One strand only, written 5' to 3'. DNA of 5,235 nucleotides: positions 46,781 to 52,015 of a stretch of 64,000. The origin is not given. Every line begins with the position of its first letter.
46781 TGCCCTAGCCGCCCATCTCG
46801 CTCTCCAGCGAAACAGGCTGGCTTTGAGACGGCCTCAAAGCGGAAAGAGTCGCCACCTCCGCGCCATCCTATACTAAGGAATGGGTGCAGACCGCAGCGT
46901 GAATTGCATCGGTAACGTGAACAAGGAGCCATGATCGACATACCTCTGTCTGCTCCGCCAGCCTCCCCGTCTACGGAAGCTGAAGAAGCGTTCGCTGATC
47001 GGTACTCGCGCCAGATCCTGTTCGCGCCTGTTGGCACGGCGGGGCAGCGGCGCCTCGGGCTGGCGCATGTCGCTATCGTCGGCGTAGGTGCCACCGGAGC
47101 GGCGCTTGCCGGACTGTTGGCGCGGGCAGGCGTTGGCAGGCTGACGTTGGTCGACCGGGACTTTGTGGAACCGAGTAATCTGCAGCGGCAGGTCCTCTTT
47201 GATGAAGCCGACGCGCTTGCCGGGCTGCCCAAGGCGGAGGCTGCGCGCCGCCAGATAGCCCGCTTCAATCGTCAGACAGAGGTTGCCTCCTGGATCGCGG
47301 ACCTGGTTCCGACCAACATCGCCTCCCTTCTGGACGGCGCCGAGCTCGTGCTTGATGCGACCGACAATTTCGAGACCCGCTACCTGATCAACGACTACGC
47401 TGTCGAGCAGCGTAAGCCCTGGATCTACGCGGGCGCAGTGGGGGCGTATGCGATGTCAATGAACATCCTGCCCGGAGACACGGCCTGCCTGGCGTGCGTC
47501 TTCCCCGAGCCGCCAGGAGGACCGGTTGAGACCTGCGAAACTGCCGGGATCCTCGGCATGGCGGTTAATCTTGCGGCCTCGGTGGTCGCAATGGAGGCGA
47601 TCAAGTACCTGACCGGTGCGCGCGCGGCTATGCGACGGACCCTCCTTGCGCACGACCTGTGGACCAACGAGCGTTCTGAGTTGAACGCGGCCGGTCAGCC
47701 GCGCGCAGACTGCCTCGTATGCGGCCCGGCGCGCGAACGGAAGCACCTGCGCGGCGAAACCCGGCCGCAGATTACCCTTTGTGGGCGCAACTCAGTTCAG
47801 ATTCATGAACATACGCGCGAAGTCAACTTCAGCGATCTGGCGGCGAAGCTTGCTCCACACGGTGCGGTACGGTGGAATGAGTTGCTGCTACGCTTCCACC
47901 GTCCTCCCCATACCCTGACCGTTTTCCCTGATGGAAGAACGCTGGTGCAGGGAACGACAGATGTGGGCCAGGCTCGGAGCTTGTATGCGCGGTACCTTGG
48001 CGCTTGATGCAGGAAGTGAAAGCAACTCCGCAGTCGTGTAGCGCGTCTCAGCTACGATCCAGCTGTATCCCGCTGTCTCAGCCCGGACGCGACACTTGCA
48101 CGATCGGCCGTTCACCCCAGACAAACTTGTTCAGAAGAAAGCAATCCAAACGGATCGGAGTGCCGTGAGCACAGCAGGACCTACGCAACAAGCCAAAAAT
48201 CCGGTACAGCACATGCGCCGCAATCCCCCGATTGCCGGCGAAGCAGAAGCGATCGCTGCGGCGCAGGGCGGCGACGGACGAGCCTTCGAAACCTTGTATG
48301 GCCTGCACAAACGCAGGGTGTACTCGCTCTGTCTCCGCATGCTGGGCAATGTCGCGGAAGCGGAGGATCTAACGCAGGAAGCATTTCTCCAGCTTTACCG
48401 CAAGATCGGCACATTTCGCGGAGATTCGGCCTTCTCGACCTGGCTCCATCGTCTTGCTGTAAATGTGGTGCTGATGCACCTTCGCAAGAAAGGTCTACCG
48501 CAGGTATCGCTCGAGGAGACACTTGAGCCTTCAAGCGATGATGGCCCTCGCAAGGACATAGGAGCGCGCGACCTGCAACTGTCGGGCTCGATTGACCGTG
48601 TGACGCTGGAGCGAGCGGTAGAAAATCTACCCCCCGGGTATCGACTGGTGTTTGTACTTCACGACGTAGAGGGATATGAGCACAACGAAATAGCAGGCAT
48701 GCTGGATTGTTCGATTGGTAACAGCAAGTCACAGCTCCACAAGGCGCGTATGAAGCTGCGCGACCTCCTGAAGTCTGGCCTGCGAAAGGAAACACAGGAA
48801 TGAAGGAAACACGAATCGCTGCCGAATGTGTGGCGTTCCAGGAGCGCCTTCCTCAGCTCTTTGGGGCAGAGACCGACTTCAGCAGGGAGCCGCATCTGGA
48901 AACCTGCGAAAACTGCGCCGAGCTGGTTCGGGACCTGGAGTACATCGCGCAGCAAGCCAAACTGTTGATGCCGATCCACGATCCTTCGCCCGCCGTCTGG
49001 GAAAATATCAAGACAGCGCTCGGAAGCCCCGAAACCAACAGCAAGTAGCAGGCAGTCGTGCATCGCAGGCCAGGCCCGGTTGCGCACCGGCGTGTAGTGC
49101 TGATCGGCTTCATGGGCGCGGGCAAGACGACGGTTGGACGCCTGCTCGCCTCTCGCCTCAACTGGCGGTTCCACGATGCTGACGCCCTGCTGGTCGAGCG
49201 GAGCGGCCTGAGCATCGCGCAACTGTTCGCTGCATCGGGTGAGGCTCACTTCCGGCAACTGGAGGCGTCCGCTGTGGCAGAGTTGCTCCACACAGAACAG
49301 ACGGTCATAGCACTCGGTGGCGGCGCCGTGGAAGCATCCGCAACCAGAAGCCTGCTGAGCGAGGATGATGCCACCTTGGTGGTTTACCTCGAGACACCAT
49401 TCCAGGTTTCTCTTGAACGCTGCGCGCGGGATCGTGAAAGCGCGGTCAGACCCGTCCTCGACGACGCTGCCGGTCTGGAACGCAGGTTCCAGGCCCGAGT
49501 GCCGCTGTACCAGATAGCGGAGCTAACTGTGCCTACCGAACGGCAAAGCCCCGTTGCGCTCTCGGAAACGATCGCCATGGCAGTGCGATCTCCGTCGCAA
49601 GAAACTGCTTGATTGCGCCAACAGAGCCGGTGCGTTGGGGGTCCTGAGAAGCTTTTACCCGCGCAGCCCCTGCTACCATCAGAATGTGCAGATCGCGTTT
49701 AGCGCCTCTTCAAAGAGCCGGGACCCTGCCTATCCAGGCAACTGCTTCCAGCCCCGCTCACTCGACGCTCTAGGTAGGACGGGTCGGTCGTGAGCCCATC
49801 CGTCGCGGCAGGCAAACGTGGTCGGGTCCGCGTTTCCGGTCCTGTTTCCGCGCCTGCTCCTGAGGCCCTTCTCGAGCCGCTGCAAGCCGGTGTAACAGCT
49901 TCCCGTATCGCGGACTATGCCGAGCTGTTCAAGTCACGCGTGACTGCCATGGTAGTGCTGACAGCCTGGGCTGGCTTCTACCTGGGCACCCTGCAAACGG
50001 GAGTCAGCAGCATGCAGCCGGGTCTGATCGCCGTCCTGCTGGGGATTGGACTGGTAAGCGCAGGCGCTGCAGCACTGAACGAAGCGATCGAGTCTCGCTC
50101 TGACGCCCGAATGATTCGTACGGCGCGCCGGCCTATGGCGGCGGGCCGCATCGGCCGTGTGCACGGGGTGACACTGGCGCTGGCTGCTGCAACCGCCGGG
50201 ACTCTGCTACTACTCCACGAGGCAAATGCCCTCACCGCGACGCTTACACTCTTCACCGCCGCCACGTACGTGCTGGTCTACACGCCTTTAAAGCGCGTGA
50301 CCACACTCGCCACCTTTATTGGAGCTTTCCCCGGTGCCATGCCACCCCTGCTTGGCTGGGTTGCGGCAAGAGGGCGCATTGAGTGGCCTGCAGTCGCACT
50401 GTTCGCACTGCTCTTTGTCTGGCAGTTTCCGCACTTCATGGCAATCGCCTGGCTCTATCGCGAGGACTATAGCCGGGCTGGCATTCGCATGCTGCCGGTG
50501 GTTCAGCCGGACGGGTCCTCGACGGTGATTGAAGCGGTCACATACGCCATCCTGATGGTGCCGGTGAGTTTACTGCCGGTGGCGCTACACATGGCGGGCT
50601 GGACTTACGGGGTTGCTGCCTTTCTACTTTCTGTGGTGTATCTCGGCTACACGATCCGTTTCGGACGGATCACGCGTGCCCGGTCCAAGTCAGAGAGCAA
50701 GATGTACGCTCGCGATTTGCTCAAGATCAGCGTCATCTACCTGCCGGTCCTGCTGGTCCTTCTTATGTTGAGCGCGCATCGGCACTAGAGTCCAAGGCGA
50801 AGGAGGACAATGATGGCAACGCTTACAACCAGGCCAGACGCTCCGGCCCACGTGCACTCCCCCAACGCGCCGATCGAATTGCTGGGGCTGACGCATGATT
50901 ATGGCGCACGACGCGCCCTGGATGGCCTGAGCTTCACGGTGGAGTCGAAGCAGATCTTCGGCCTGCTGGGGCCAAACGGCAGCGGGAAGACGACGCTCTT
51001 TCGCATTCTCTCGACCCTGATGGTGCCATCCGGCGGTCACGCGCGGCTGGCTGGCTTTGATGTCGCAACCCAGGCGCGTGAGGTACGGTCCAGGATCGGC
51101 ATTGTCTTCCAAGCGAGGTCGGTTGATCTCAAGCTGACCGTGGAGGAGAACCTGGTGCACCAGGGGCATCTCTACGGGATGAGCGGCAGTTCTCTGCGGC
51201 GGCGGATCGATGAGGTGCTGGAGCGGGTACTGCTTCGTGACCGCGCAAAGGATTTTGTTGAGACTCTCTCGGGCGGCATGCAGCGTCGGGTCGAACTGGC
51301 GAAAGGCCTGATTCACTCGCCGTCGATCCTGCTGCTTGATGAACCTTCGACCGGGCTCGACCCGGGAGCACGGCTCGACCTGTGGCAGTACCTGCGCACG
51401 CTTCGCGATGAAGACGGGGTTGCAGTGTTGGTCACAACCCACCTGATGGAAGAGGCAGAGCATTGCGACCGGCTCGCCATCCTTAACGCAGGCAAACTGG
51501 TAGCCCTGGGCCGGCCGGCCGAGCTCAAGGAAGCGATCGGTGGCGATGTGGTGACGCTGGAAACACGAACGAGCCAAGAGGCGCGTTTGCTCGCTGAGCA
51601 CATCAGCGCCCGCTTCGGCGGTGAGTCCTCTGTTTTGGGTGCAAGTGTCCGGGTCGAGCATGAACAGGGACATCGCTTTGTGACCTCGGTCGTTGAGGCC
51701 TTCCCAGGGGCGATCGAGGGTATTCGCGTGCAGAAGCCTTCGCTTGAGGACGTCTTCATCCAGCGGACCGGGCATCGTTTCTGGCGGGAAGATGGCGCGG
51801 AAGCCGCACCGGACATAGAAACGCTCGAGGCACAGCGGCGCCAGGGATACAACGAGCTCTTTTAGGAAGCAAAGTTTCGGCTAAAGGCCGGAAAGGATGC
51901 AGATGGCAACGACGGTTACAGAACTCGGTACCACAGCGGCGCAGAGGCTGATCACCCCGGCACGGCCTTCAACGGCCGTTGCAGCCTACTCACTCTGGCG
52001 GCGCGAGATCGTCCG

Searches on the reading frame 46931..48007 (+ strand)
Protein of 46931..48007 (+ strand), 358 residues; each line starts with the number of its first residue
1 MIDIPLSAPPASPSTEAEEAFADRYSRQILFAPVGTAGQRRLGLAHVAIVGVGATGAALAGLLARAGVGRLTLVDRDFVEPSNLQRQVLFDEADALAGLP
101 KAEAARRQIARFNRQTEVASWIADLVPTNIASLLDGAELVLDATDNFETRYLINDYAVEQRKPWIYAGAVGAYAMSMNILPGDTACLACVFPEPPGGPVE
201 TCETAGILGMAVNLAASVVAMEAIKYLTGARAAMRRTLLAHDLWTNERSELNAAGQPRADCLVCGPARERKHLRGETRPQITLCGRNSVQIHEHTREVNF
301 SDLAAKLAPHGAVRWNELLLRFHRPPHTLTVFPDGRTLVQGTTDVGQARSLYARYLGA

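Call 49: search_protein_families(library=pfam, proteins=[window:46931-48007:+], max_evalue=0.00001)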
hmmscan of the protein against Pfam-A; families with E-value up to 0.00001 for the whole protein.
window:46931-48007:+ (358 aa): 1 family
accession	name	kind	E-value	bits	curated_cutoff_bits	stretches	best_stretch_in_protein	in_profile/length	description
PF00899.27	ThiF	-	3e-67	226.7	28.1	1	25-262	1-237/238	ThiF family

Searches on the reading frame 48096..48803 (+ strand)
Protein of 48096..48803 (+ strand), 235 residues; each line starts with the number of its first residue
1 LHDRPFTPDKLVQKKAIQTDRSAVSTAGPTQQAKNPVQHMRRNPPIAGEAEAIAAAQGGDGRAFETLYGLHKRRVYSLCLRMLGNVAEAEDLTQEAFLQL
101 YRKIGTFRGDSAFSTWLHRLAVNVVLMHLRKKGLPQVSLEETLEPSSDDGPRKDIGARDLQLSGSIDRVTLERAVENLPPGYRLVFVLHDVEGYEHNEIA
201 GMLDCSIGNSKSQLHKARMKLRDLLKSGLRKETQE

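Call 49: search_protein_families(library=pfam, proteins=[window:48096-48803:+], max_evalue=0.00001)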
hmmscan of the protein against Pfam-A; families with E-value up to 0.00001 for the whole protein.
window:48096-48803:+ (235 aa): 3 families
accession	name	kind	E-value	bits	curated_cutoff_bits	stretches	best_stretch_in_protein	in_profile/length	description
PF04542.20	Sigma70_r2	-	1.1e-20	73.7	24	1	67-133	1-69/71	Sigma-70 region 2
PF08281.18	Sigma70_r4_2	-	1.6e-15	56.9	25.7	1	170-221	3-54/54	Sigma-70, region 4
PF04545.22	Sigma70_r4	-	1.4e-06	28.2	24.1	1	176-222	3-49/50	Sigma-70, region 4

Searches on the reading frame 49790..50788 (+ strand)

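Call 49: search_protein_families(library=pfam, proteins=[window:49790-50788:+], max_evalue=0.00001)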
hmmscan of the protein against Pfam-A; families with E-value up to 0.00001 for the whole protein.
window:49790-50788:+ (332 aa): 1 family
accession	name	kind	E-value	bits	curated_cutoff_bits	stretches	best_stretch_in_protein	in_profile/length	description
PF01040.23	UbiA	-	1.5e-46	159.2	34.2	1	56-304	2-244/250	UbiA prenyltransferase family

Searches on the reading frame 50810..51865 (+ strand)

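Call 49: search_protein_families(library=pfam, proteins=[window:50810-51865:+], max_evalue=0.00001)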
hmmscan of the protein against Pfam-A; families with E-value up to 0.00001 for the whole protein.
window:50810-51865:+ (351 aa): 3 families
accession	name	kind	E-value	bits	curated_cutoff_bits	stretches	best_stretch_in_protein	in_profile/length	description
PF00005.33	ABC_tran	-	1.9e-32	113.2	25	1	37-180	1-136/137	ABC transporter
PF13304.12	AAA_21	-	1.5e-10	42.1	27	0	49-70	1-22/304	AAA domain, putative AbiEii toxin, Type IV TA system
PF13732.12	DrrA1-3_C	-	9e-06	26.8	27.4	0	234-319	1-80/81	ATP-binding protein DrrA1-3-like, C-terminal domain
